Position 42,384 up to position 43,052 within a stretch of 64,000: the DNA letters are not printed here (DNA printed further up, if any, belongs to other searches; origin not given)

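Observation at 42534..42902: Orphan AT-rich small acidic protein gene in the IS-scarred region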

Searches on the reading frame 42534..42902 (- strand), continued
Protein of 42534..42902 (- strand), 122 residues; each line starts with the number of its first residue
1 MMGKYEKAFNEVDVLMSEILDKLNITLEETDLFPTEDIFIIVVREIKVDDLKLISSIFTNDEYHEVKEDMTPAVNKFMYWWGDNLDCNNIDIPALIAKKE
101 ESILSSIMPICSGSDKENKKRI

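Call 28: search_protein_families(library=padloc, proteins=[L001:4009-6129:+, L001:6131-7882:+, L001:2059-3273:-, L001:3282-3683:-, L005:2007-3245:-, L005:3421-3891:-, L006:10739-11764:+, L006:9805-10737:+], max_evalue=0.001)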
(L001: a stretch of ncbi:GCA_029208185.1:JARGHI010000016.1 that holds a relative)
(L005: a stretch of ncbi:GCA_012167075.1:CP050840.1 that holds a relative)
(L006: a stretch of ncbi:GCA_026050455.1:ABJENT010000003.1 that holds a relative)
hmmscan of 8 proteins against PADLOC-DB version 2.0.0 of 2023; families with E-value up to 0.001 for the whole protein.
L001:4009-6129:+ (706 aa): 86 families (the best 25 are shown)
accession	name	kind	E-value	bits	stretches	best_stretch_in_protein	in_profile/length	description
PDLC00072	GajA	-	2e-272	903.8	1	1-681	1-671/709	AAA ATPase domain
PDLC00070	GajA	-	2.4e-100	334.9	2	212-646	151-590/596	AAA ATPase domain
PDLC00091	GajA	-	1.3e-82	276.7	2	211-649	141-621/627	AAA ATPase domain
PDLC00092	GajA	-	1.7e-76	256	2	216-646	175-600/604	AAA ATPase domain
PDLC00071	GajA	-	1e-74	250.4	2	212-648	142-582/588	AAA ATPase domain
PDLC00096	GajA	-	1.4e-73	246.7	2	211-650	142-615/630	AAA ATPase domain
PDLC00064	GajA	-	2.3e-64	216.1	1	236-648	17-457/464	AAA ATPase domain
PDLC00099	GajA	-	3.7e-60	202.6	2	212-651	151-621/626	AAA ATPase domain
PDLC00069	GajA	-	8.2e-58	194.4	2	212-584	175-585/687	AAA ATPase domain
PDLC00080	GajA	-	4.1e-56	189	2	212-604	148-561/622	AAA ATPase domain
PDLC00077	GajA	-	2.2e-51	173.1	1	1-647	1-614/616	AAA ATPase domain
PDLC00073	GajA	-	1e-45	154.8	2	211-647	138-586/589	AAA ATPase domain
PDLC00083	GajA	-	6.9e-43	145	2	215-646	152-634/639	AAA ATPase domain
PDLC00067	GajA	-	2.6e-42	143.1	2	210-640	160-589/604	AAA ATPase domain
PDLC00066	GajA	-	5.6e-41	138.7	2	213-585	138-499/567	AAA ATPase domain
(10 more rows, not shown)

L001:6131-7882:+ (583 aa): 50 families (the best 25 are shown)
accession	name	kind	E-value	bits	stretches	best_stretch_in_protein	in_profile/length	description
PDLC00127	GajB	-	5.5e-200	663.8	1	2-583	5-584/594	UrvD helicase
PDLC00133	GajB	-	9.6e-82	273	1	5-372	11-377/382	UrvD helicase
PDLC00117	GajB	-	3.1e-72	241.9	1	8-575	18-583/604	UrvD helicase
PDLC00130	GajB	-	1.1e-63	213.4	2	5-353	3-356/589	UrvD helicase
PDLC00119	GajB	-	5.2e-50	168.9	3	154-310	174-324/565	UrvD helicase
PDLC00132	GajB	-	1.9e-47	160.3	2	5-290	3-304/625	UrvD helicase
PDLC03802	RTasHel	-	3.8e-46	156.2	1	3-339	3-320/675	DRT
PDLC00123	GajB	-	5.3e-44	148.7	1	5-567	4-509/540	UrvD helicase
PDLC00114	GajB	-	2.3e-40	136.8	2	5-279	7-293/635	UrvD helicase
PDLC00135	GajB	-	3e-38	130.1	2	14-314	17-283/603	UrvD helicase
PDLC00129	GajB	-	1.1e-37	127.9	1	4-562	10-570/594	UrvD helicase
PDLC00103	GajB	-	4.8e-37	126.2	1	5-564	16-575/612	UrvD helicase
PDLC00138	GajB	-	8.1e-34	115.2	1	5-302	4-319/581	UrvD helicase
PDLC00122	GajB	-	5.1e-33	112.7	1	6-566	5-473/502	UrvD helicase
PDLC00107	GajB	-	2e-31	107.3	1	8-567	18-558/587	UrvD helicase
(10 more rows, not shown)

L001:2059-3273:- (404 aa): 0 families

L001:3282-3683:- (133 aa): 0 families

L005:2007-3245:- (412 aa): 1 family
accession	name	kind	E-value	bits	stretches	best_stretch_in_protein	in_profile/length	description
PDLC04783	PDC-M72A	-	3e-14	51.1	3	24-132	248-365/392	-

L005:3421-3891:- (156 aa): 0 families

L006:10739-11764:+ (341 aa): 0 families

L006:9805-10737:+ (310 aa): 0 families

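Call 31: find_encoding_contigs(protein=P0033, flank=8000, max_places=3)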
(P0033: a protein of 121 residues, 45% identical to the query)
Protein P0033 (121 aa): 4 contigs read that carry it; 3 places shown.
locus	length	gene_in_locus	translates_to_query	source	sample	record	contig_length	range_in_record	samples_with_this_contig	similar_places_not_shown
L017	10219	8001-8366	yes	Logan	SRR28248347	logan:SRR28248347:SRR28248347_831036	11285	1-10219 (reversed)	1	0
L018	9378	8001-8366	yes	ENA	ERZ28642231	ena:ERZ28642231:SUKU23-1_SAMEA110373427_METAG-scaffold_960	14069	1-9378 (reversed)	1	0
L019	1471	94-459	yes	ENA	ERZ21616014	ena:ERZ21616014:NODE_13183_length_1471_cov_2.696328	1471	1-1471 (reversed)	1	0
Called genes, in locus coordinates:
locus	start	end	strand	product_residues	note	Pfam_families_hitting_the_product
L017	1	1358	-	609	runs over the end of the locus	-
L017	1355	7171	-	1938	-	-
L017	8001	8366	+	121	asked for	-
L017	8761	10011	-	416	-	PF13356:Arm-DNA-bind_3, PF22022:Phage_int_M, PF00589:Phage_integrase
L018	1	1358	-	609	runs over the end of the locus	-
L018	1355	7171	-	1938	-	-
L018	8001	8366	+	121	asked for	-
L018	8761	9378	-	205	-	?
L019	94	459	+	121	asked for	-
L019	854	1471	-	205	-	?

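Call 32: find_encoding_contigs(protein=P0034, flank=8000, max_places=3)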
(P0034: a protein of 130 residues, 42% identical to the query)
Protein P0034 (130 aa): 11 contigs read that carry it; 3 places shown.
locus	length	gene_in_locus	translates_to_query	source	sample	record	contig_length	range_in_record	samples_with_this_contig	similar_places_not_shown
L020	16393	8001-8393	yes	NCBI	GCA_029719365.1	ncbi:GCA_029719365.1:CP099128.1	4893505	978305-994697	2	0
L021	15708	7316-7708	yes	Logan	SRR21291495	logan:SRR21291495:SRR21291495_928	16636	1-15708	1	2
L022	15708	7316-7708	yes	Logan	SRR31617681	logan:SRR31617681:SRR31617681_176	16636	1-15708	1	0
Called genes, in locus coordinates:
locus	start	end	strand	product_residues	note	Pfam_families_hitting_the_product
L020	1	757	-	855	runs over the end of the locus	PF01624:MutS_I, PF05188:MutS_II, PF05192:MutS_III, PF05190:MutS_IV, PF00488:MutS_V, PF27441:MutS_C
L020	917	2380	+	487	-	PF00589:Phage_integrase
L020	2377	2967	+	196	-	-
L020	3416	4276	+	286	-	PF03090:Replicase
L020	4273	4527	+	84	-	-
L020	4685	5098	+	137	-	-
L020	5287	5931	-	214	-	-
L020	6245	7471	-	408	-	PF03432:Relaxase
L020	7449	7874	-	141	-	PF21983:NikA-like (faint)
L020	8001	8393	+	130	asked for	-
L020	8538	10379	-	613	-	-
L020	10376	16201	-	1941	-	PF13173:AAA_14 (faint)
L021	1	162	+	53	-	?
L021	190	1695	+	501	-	PF00589:Phage_integrase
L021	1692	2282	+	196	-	-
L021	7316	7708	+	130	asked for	-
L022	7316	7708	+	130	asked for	-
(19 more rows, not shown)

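Call 33: find_encoding_contigs(protein=P0037, flank=8000, max_places=3)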
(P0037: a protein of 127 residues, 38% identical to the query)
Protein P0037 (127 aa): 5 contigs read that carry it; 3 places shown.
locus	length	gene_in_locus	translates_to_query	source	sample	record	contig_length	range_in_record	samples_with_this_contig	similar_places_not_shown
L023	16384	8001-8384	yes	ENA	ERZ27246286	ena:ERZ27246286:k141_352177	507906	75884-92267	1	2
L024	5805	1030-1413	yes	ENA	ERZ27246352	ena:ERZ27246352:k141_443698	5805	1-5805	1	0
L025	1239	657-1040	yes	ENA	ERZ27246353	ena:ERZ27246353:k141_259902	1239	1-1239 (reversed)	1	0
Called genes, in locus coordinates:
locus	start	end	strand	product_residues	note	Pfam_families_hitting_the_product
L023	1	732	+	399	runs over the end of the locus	PF00589:Phage_integrase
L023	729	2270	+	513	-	-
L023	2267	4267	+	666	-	-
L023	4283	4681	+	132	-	-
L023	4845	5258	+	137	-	-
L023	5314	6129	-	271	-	-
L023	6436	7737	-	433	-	PF03432:Relaxase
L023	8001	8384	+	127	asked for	-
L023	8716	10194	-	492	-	PF13391:HNH_2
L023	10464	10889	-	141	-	-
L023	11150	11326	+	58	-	-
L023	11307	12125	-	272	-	-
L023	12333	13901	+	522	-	PF13289:SIR2_2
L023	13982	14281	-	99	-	PF11523:DUF3223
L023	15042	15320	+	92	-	PF27806:HxsD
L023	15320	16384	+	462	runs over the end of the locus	PF13353:Fer4_12 (weak), PF04055:Radical_SAM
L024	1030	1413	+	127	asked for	-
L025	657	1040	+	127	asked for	-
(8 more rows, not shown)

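Call 35: search_dna_similar(query=window:42537-42902:-, collection=plasmids, mode=protein, max_evalue=0.01)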
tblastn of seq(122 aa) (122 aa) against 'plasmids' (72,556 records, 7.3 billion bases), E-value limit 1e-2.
No match.

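Call 36: search_dna_similar(query=window:42537-42902:-, collection=phages, mode=protein, max_evalue=0.01)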
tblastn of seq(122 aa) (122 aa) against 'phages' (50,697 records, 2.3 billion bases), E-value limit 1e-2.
No match.

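Call 45: search_protein_families(library=pfam, proteins=[L001:2059-3273:-, L001:3282-3683:-, L001:229-648:+, L001:771-1199:+, L001:1254-1568:-, L005:3421-3891:-, L020:8538-10379:-, L020:4685-5098:+, L020:5287-5931:-, L020:7449-7874:-], max_evalue=0.01)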
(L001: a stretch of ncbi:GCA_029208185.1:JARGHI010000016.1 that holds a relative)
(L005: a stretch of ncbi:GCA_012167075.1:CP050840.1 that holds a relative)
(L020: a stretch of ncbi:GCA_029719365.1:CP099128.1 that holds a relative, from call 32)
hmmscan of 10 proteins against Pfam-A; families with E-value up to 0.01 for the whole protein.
L001:2059-3273:- (404 aa): 2 families
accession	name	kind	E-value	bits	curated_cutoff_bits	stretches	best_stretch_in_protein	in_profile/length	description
PF03432.20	Relaxase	-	2.6e-22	79.9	24.6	1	19-151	1-132/132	MobA/VirD2-like, nuclease domain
PF04625.18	DEC-1_N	-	1.5e-05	24.7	29.2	1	220-301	69-143/403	DEC-1 protein, N-terminal region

L001:3282-3683:- (133 aa): 1 family
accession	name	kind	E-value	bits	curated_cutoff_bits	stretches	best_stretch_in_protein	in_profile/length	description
PF21983.2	NikA-like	-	0.00038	21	27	1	30-94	3-70/72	Mobilization protein NikA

L001:229-648:+ (139 aa): 1 family
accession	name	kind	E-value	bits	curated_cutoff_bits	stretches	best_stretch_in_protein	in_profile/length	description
PF01166.23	TSC22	-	0.0035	17.9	30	1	83-104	22-43/57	TSC-22/dip/bun family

L001:771-1199:+ (142 aa): 0 families

L001:1254-1568:- (104 aa): 0 families

L005:3421-3891:- (156 aa): 0 families

L020:8538-10379:- (613 aa): 0 families

L020:4685-5098:+ (137 aa): 0 families

L020:5287-5931:- (214 aa): 0 families

L020:7449-7874:- (141 aa): 1 family
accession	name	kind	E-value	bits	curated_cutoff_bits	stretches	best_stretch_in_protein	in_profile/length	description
PF21983.2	NikA-like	-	2.2e-05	24.9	27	1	31-93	3-68/72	Mobilization protein NikA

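Call 48: search_protein_families(library=padloc, proteins=[L020:10376-16201:-, L020:8538-10379:-, L017:1355-7171:-, L023:8716-10194:-, L023:10464-10889:-, L023:12333-13901:+], max_evalue=0.001)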
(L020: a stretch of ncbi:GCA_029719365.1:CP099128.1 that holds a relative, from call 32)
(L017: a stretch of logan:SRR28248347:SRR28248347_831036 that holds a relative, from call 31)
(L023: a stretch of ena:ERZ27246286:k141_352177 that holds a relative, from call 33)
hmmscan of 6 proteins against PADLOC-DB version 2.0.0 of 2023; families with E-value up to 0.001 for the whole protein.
L020:10376-16201:- (1941 aa): 0 families

L020:8538-10379:- (613 aa): 0 families

L017:1355-7171:- (1938 aa): 0 families

L023:8716-10194:- (492 aa): 2 families
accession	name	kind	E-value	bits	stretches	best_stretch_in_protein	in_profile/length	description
PDLC04132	HNH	-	6.1e-09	33.4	1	377-449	146-223/286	-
PDLC03546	HNH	-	0.00036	17.6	1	381-449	155-229/282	Type II restriction enzyme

L023:10464-10889:- (141 aa): 0 families

L023:12333-13901:+ (522 aa): 5 families
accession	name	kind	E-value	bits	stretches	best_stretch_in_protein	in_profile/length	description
PDLC04968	PDC-S25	-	2.1e-185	615.6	1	6-520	10-515/517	-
PDLC04967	PDC-S25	-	2.7e-46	156.7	1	18-517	11-524/528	-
PDLC00407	ThsA1|ThsA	-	1e-20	71.9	1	111-245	77-216/478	STALD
PDLC00409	ThsA1|ThsA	-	4.5e-16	57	1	115-247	83-219/242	STALD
PDLC04167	Dsr1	-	7.5e-07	25.2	1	138-281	122-266/1248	-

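Call 50: search_protein_families(library=phrogs, alignment_id=A1, max_evalue=1)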
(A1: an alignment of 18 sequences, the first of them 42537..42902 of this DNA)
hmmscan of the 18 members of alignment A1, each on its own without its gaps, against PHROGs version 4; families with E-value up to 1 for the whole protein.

A. member 1, window:42537-42902:- (122 aa): 0 families

B. families by the number of members that match (of 18 scanned): 13 families
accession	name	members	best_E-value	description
phrog_8684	-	4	0.011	-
phrog_8774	-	2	0.04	-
phrog_18768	-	1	0.0076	-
phrog_34827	-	1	0.023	-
phrog_35604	-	1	0.027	-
phrog_36540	-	1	0.046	-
phrog_23506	-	1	0.071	-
phrog_15323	-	1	0.12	-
phrog_10369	-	1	0.14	-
phrog_20517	-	1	0.16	-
phrog_1095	-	1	0.22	-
phrog_759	-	1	0.23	tail associated cell-wall hydrolase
phrog_14720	-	1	0.23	-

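Call 51: search_solved_structures(query=A1, max_evalue=10)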
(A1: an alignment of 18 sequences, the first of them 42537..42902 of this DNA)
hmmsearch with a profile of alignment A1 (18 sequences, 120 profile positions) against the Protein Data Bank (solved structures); distinct sequences matched with E-value up to 10: 3.
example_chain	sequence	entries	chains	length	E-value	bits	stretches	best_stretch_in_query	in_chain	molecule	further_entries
5j0h_A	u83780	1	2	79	0.18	15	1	5-58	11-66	Design construct 2L6HC3_13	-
1q1h_A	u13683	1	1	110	0.41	13.9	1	15-87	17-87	Transcription Factor E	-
1wvo_A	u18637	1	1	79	0.43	13.8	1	19-47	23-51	Sialic acid synthase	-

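Call 53: fold_search(model_id=the predicted structure, library=viral)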
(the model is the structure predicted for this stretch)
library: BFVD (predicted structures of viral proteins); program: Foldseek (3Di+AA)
matches with E <= 10: 56; with E <= 0.001: 0
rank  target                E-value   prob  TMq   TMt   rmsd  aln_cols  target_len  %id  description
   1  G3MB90                1.2e+00  0.08  0.19  0.14  18.2       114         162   21  Gp20 [Bacillus phage G]
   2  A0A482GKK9            1.8e+00  0.07  0.20  0.22  11.7       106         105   18  Uncharacterized protein [Escherichia phage vB_EcoM_Goslar]
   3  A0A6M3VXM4            2.0e+00  0.07  0.22  0.24  13.1       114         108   17  Putative coat protein [Saccharolobus solfataricus rod-shaped virus 1]
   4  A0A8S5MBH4            2.6e+00  0.04  0.18  0.17  21.1       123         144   10  Uncharacterized protein (Fragment) [Myoviridae sp. ct9Fw19]
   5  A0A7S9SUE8            3.0e+00  0.08  0.25  0.21   8.2       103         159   11  Uncharacterized protein [Virus NIOZ-UU159]
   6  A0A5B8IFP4            3.2e+00  0.13  0.27  0.23  11.0        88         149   14  Uncharacterized protein [Mimiviridae sp. ChoanoV1]
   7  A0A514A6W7            3.6e+00  0.05  0.20  0.15  15.0       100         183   15  (no name in the UniProt tables at hand)
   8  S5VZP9                3.8e+00  0.04  0.21  0.11  20.7       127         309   10  Uncharacterized protein [Pseudomonas phage PaBG]
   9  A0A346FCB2            4.2e+00  0.06  0.20  0.23  13.5       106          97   11  DUF7423 domain-containing protein [Mycobacterium phage Thonko]
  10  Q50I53                4.2e+00  0.03  0.20  0.20  14.2       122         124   10  Uncharacterized protein [Acidianus rod-shaped virus 1]
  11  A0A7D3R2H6            4.8e+00  0.04  0.23  0.24  12.8       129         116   13  Uncharacterized protein [Fadolivirus FV1/VV64]
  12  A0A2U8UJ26            4.8e+00  0.02  0.15  0.10  19.9       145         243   15  Helix-turn-helix DNA binding protein [Gordonia phage Jace]
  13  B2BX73                5.3e+00  0.04  0.25  0.16  17.1       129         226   14  C protein [Salmon aquaparamyxovirus]
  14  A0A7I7                5.6e+00  0.04  0.26  0.26  14.8       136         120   12  Uncharacterized protein [Microcystis phage LMM01]
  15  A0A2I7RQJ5            5.6e+00  0.03  0.19  0.14  11.8        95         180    9  (no name in the UniProt tables at hand)
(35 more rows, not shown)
